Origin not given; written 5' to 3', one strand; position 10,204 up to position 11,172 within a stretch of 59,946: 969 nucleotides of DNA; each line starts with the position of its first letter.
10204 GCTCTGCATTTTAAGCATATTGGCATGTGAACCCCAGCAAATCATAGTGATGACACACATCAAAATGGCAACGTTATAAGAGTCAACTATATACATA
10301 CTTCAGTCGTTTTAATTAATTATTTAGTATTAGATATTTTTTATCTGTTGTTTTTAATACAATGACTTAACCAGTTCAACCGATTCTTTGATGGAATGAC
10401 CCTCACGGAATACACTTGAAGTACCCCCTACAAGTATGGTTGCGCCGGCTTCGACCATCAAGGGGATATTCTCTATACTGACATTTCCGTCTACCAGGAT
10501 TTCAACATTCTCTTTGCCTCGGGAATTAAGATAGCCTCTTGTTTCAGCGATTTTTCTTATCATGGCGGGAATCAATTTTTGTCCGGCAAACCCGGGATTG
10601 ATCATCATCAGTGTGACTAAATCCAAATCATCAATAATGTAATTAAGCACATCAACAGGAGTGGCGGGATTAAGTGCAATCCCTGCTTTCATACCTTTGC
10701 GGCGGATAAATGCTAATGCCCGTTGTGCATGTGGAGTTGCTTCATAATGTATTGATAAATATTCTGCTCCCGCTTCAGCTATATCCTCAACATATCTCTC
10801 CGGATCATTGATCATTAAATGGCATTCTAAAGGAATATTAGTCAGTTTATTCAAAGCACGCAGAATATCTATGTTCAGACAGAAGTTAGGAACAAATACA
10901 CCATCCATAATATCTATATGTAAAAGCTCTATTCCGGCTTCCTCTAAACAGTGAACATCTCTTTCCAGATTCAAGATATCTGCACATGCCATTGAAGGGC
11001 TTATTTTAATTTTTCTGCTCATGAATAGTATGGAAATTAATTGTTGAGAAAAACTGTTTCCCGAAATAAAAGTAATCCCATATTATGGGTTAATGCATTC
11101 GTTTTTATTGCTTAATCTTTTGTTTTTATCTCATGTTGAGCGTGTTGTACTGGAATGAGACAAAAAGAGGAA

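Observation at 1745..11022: HTCS-linked SusC/SusD operon with no recognisable CAZyme but a D-allose-pathway-like cytoplasmic module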

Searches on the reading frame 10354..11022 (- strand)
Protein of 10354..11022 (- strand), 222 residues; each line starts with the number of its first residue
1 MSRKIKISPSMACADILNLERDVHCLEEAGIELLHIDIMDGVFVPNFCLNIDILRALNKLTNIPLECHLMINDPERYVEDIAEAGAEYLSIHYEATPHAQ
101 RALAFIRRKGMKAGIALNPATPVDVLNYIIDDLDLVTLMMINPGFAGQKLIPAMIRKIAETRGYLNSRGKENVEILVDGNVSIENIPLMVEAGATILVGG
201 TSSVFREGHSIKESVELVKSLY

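Call 3: search_protein_families(library=pfam, proteins=[window:10354-11022:-], max_evalue=0.01)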
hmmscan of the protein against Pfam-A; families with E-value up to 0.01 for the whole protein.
window:10354-11022:- (222 aa): 1 family
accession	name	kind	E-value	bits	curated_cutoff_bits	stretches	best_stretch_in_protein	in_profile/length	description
PF00834.25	Ribul_P_3_epim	-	4.2e-65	219.3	21.1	1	6-201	1-195/198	Ribulose-phosphate 3 epimerase family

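Call 4: search_protein_families(library=ncbifam, proteins=[window:10354-11022:-], max_evalue=0.01)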
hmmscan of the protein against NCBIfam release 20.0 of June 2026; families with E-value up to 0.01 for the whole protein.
window:10354-11022:- (222 aa): 6 families
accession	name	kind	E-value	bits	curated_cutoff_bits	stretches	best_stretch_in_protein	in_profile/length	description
TIGR01163.1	rpe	equivalog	1.5e-66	223.8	212.6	1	6-216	1-208/211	ribulose-phosphate 3-epimerase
NF004076.0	PRK05581.1-4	subfamily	1.4e-60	204.3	165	1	3-207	3-206/221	ribulose-phosphate 3-epimerase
NF007266.0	PRK09722.1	equivalog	1.4e-57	194.8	271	1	4-219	2-216/230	D-allulose 6-phosphate 3-epimerase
NF005944.0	PRK08005.1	equivalog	4.3e-35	120.8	376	1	7-201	3-192/210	ribulose-phosphate 3 epimerase family protein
NF005986.0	PRK08091.1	equivalog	6.8e-20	72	264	1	5-207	13-213/229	ribulose-phosphate 3-epimerase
NF010658.0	PRK14057.1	equivalog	3.9e-18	65.9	530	1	13-211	28-231/254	epimerase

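Call 23: search_solved_structures(query=window:10354-11022:-, max_evalue=1e-10)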
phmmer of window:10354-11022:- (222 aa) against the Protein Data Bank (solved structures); distinct sequences matched with E-value up to 1e-10: 14.
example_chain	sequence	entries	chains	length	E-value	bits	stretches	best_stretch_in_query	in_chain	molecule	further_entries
1tqj_A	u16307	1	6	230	1.1e-49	172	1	1-206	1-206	Ribulose-phosphate 3-epimerase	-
2fli_A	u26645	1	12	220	3.1e-49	170.6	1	5-207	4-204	ribulose-phosphate 3-epimerase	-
7u5y_A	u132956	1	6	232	1.1e-47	165.5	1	5-205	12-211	Ribulose-phosphate 3-epimerase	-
7sbj_A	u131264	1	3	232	1e-46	162.4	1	6-210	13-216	Ribulose-phosphate 3-epimerase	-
3ct7_A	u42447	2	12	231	1.2e-46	162.2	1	5-216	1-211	D-allulose-6-phosphate 3-epimerase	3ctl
1rpx_A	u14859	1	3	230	4.5e-46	160.2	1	5-205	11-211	PROTEIN (RIBULOSE-PHOSPHATE 3-EPIMERASE)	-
7b1w_J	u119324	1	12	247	2.5e-44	154.5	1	5-214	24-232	Ribulose-phosphate 3-epimerase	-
5umf_A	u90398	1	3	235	2.3e-43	151.4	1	5-205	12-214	Ribulose-phosphate 3-epimerase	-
3inp_A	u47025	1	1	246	1.2e-39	139.2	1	3-216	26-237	D-ribulose-phosphate 3-epimerase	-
1h1y_A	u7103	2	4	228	6.8e-38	133.5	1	5-205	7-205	D-RIBULOSE-5-PHOSPHATE 3-EPIMERASE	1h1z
4nu7_A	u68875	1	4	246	1.4e-33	119.4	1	6-205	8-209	Ribulose-phosphate 3-epimerase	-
3qc3_A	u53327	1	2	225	1.2e-32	116.4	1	4-206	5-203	D-ribulose-5-phosphate-3-epimerase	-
3ovp_A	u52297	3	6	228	1.3e-32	116.3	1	4-206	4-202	Ribulose-phosphate 3-epimerase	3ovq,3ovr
1tqx_A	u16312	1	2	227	4.6e-25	91.6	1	4-205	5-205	D-ribulose-5-phosphate 3-epimerase, putative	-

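Call 36: find_homologous_proteins(query=window:10354-11022:-, max_evalue=1e-20)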
Query window:10354-11022:- (222 aa): 4467 proteins with E <= 1e-20 among 6144 candidates; the best 120 are listed.
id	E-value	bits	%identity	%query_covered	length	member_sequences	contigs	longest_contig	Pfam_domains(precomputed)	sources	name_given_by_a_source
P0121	1.8e-140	483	100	100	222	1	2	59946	PF00834.26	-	-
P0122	8.5e-121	419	91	95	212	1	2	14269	PF00834.26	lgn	-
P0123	2.1e-110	385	75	100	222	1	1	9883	PF00834.26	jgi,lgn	jgi:ribulose-phosphate 3-epimerase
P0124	3.3e-109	381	77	100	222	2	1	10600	PF00834.26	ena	-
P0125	3.6e-108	378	77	100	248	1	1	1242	PF00834.26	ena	-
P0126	4.0e-107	374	77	100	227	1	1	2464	PF00834.26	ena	-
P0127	1.7e-106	372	76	100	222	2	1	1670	PF00834.26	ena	-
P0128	4.9e-106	371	73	100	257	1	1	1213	PF00834.26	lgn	-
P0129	2.7e-105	369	74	100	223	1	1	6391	PF00834.26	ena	-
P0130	6.3e-105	367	74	100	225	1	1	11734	PF00834.26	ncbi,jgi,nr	ncbi:MAG: ribulose-phosphate 3-epimerase [Tannerellaceae bacterium]|jgi:ribulose-phosphate 3-epimera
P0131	1.1e-104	366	73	100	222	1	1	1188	PF00834.26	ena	-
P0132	1.9e-104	366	74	100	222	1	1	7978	PF00834.26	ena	-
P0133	2.2e-104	366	73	100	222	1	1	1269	PF00834.26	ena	-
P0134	2.3e-104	365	75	100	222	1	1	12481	PF00834.26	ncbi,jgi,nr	ncbi:MAG: ribulose-phosphate 3-epimerase [Tannerellaceae bacterium]|jgi:ribulose-phosphate 3-epimera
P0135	7.2e-104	364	71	100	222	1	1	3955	PF00834.26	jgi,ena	-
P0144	2.3e-102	359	69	100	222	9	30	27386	PF00834.26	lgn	-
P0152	8.4e-100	351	68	100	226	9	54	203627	PF00834.26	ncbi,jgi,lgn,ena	jgi:ribulose-phosphate 3-epimerase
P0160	3.4e-87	309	62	100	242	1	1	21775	PF00834.26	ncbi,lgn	-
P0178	9.2e-82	292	61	100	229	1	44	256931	PF00834.26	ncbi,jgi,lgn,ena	ncbi:MAG: ribulose-phosphate 3-epimerase [Terracidiphilus sp.]|jgi:ribulose-phosphate 3-epimerase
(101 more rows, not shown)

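Call 37: find_encoding_contigs(protein=P0152, flank=10000, max_places=3)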
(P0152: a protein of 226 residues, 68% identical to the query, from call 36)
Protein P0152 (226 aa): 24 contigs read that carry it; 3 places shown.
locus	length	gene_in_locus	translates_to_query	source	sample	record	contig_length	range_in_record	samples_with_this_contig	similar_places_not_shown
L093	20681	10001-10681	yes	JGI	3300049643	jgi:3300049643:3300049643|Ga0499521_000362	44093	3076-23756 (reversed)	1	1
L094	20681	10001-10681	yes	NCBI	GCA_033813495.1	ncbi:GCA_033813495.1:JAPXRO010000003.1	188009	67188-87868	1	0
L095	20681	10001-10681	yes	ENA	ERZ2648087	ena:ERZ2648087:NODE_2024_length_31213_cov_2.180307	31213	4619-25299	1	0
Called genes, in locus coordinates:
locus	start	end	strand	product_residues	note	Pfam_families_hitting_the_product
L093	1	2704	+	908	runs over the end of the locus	PF13584:BatD, PF13584:BatD, PF13424:TPR_12 (weak), PF13432:TPR_16, PF00515:TPR_1, PF07719:TPR_2, PF13414:TPR_11, PF13428:TPR_14 (weak), +3 more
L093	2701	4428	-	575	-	PF00485:PRK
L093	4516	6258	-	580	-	PF04616:Glyco_hydro_43, PF17851:GH43_C2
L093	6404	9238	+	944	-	PF17132:Glyco_hydro_106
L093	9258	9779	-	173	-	-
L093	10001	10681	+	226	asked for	PF00834:Ribul_P_3_epim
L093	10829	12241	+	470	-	PF00245:Alk_phosphatase, PF01676:Metalloenzyme (faint), PF00245:Alk_phosphatase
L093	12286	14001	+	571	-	PF13541:ChlI, PF00158:Sigma54_activat (faint), PF00493:MCM (faint), PF01078:Mg_chelatase, PF07728:AAA_5, PF13335:Mg_chelatase_C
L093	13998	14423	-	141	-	PF02367:TsaE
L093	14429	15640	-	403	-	PF01551:Peptidase_M23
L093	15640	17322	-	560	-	PF12895:ANAPC3 (faint), PF16918:PknG_TPR (weak), PF25058:ARM_TT21 (faint), PF25064:ARM_TT21_5th (faint), PF00515:TPR_1 (faint), PF07719:TPR_2 (faint), PF13174:TPR_6 (faint), PF23914:TPR_CcmH_CycH (weak), +10 more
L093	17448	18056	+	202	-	PF04542:Sigma70_r2, PF07638:Sigma70_ECF (weak), PF08281:Sigma70_r4_2, PF04545:Sigma70_r4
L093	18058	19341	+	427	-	PF13568:OMP_b-brl_2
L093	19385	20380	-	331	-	PF00056:Ldh_1_N, PF02866:Ldh_1_C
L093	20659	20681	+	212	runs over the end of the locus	PF01648:ACPS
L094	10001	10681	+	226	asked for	PF00834:Ribul_P_3_epim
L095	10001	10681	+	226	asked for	PF00834:Ribul_P_3_epim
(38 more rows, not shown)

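Call 38: find_encoding_contigs(protein=P0178, flank=8000, max_places=2)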
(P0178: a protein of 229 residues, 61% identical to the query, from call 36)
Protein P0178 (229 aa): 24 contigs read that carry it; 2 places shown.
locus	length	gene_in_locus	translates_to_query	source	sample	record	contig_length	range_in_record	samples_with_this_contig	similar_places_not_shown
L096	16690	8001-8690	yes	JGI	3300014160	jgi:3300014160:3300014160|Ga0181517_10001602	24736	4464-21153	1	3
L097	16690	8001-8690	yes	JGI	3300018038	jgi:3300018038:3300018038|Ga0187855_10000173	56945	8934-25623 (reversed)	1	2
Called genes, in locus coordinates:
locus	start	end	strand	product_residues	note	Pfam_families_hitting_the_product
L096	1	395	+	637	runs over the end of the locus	PF07719:TPR_2 (weak), PF00515:TPR_1 (weak), PF13424:TPR_12, PF13428:TPR_14, PF13432:TPR_16 (weak), PF14559:TPR_19 (weak), PF13414:TPR_11, PF14559:TPR_19, +10 more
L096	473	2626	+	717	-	PF23914:TPR_CcmH_CycH (weak), PF25063:ARM_TT21_C (weak), PF13414:TPR_11 (weak), PF13432:TPR_16, PF14559:TPR_19 (weak), PF13424:TPR_12 (weak), PF13371:TPR_9 (weak), PF13432:TPR_16, +12 more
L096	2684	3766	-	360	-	-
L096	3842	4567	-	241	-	PF08241:Methyltransf_11 (faint), PF13649:Methyltransf_25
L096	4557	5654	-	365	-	PF00195:Chal_sti_synt_N, PF08392:FAE1_CUT1_RppA, PF02797:Chal_sti_synt_C, PF08541:ACP_syn_III_C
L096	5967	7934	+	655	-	PF00664:ABC_membrane, PF00005:ABC_tran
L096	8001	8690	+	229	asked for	PF00834:Ribul_P_3_epim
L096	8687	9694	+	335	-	PF07168:Ureide_permease (weak), PF06800:Sugar_transport, PF07168:Ureide_permease, PF07857:TMEM144 (weak)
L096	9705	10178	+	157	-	PF02502:LacAB_rpiB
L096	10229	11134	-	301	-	PF01842:ACT, PF00551:Formyl_trans_N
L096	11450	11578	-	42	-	-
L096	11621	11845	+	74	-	-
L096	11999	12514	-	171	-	-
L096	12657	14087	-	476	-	PF00072:Response_reg, PF00158:Sigma54_activat, PF01078:Mg_chelatase (faint), PF13191:AAA_16 (weak), PF14532:Sigma54_activ_2, PF07728:AAA_5 (weak), PF25601:AAA_lid_14, PF02954:HTH_8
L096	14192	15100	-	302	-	PF02518:HATPase_c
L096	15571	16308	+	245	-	PF01138:RNase_PH, PF03725:RNase_PH_C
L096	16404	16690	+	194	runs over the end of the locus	PF00578:AhpC-TSA, PF08534:Redoxin, PF00085:Thioredoxin (faint), PF13905:Thioredoxin_8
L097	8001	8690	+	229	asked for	PF00834:Ribul_P_3_epim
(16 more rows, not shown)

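Call 40: search_solved_structures(query=window:10354-11022:-, max_evalue=1e-40, show_alignments=5)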
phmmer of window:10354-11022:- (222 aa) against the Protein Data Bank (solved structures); distinct sequences matched with E-value up to 1e-40: 8.
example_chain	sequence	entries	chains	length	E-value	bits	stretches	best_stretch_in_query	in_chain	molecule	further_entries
1tqj_A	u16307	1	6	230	1.1e-49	172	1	1-206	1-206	Ribulose-phosphate 3-epimerase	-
2fli_A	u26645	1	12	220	3.1e-49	170.6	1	5-207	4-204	ribulose-phosphate 3-epimerase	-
7u5y_A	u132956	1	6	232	1.1e-47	165.5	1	5-205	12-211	Ribulose-phosphate 3-epimerase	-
7sbj_A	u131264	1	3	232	1e-46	162.4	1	6-210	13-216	Ribulose-phosphate 3-epimerase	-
3ct7_A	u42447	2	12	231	1.2e-46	162.2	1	5-216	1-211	D-allulose-6-phosphate 3-epimerase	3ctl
1rpx_A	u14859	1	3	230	4.5e-46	160.2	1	5-205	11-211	PROTEIN (RIBULOSE-PHOSPHATE 3-EPIMERASE)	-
7b1w_J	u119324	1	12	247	2.5e-44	154.5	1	5-214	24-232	Ribulose-phosphate 3-epimerase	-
5umf_A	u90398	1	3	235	2.3e-43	151.4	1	5-205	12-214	Ribulose-phosphate 3-epimerase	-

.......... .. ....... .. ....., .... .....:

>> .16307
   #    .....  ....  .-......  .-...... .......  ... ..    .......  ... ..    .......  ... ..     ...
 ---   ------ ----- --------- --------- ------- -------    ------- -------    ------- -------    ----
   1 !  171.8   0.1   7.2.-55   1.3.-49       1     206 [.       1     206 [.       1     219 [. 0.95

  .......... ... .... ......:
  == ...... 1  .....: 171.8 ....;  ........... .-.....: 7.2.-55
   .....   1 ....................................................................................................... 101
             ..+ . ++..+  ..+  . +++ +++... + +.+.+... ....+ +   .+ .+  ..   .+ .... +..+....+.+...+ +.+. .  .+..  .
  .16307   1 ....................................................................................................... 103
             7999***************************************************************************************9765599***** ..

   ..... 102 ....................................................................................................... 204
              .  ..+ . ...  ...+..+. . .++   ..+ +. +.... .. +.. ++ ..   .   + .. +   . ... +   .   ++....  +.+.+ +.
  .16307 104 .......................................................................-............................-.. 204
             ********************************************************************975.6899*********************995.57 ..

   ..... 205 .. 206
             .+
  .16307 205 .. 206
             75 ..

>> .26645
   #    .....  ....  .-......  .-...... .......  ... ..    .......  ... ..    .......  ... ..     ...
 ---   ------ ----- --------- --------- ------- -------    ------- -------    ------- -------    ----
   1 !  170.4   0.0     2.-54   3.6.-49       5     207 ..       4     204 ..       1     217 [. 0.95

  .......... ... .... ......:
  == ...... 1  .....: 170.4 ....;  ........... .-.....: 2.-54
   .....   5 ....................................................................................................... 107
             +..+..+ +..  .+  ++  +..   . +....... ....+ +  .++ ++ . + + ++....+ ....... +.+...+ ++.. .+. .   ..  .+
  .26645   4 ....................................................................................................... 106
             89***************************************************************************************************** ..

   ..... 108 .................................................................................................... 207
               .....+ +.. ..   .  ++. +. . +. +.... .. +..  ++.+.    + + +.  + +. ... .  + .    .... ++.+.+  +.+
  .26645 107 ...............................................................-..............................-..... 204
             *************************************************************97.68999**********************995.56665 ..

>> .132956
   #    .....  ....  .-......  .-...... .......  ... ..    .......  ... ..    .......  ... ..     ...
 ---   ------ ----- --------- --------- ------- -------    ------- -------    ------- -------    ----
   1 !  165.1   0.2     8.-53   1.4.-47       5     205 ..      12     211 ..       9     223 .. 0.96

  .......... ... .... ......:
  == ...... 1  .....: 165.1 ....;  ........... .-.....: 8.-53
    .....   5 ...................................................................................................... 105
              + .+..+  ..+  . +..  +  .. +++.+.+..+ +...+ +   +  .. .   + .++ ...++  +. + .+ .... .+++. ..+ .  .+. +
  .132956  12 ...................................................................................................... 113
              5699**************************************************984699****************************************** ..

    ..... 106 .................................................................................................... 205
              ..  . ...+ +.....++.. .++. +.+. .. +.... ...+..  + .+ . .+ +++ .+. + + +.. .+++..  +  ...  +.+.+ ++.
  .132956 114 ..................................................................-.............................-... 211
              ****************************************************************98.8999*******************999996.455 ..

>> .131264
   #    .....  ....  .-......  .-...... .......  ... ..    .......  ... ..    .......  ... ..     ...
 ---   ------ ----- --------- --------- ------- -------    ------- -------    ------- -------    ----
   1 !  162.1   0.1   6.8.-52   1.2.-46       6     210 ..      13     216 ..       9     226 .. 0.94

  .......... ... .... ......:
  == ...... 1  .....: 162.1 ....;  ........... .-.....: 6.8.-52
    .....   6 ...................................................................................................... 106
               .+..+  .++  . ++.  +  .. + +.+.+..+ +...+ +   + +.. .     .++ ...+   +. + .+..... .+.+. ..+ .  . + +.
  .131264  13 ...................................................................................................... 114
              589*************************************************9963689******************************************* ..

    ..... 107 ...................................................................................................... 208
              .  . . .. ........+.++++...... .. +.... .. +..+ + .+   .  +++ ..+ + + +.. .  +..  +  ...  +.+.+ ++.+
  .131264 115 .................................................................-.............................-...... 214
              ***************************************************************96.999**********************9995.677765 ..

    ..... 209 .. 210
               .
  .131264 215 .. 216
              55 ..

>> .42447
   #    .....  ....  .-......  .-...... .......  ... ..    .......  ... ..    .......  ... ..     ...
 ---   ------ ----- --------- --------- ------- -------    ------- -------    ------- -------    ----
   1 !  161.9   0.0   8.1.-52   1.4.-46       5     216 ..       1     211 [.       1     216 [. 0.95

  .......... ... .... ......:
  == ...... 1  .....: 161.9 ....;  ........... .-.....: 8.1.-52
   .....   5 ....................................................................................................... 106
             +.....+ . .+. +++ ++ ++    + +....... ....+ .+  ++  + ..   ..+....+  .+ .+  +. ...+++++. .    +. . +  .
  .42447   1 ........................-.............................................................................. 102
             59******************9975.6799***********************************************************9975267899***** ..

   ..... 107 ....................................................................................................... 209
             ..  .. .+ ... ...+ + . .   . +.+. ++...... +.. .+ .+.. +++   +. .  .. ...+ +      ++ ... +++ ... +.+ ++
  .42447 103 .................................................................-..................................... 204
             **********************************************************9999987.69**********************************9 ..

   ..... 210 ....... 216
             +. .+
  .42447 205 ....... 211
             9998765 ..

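Call 67: search_protein_families(library=ncbifam, proteins=[P0152, P0178, P0144], max_evalue=1e-30)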
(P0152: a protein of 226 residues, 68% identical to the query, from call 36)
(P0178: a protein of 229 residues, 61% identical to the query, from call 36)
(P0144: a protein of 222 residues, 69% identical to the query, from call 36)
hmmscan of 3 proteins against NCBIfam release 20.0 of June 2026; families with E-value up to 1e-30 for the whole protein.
P0152 (226 aa): 3 families
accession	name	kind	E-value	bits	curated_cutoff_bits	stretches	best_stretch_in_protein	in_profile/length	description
TIGR01163.1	rpe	equivalog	1.9e-66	223.4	212.6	1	6-207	1-200/211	ribulose-phosphate 3-epimerase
NF004076.0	PRK05581.1-4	subfamily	1.5e-58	197.7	165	1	3-207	3-206/221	ribulose-phosphate 3-epimerase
NF007266.0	PRK09722.1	equivalog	2.6e-55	187.4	271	1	4-217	2-214/230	D-allulose 6-phosphate 3-epimerase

P0178 (229 aa): 4 families
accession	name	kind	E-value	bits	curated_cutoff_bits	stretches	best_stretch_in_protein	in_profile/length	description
TIGR01163.1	rpe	equivalog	1.4e-67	227.1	212.6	1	7-218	2-210/211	ribulose-phosphate 3-epimerase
NF004076.0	PRK05581.1-4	subfamily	2.5e-61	206.7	165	1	4-215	4-214/221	ribulose-phosphate 3-epimerase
NF007266.0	PRK09722.1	equivalog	2.3e-58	197.4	271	1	5-223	3-220/230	D-allulose 6-phosphate 3-epimerase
NF005944.0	PRK08005.1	equivalog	1.6e-32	112.5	376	1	7-211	3-202/210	ribulose-phosphate 3 epimerase family protein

P0144 (222 aa): 4 families
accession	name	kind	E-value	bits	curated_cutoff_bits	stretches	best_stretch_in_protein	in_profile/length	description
TIGR01163.1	rpe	equivalog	4.8e-67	225.4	212.6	1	6-208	1-201/211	ribulose-phosphate 3-epimerase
NF004076.0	PRK05581.1-4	subfamily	1e-62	211.3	165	1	3-203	3-202/221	ribulose-phosphate 3-epimerase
NF007266.0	PRK09722.1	equivalog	4.9e-58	196.3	271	1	4-216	2-213/230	D-allulose 6-phosphate 3-epimerase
NF005944.0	PRK08005.1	equivalog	3.3e-31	108.1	376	1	8-201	4-192/210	ribulose-phosphate 3 epimerase family protein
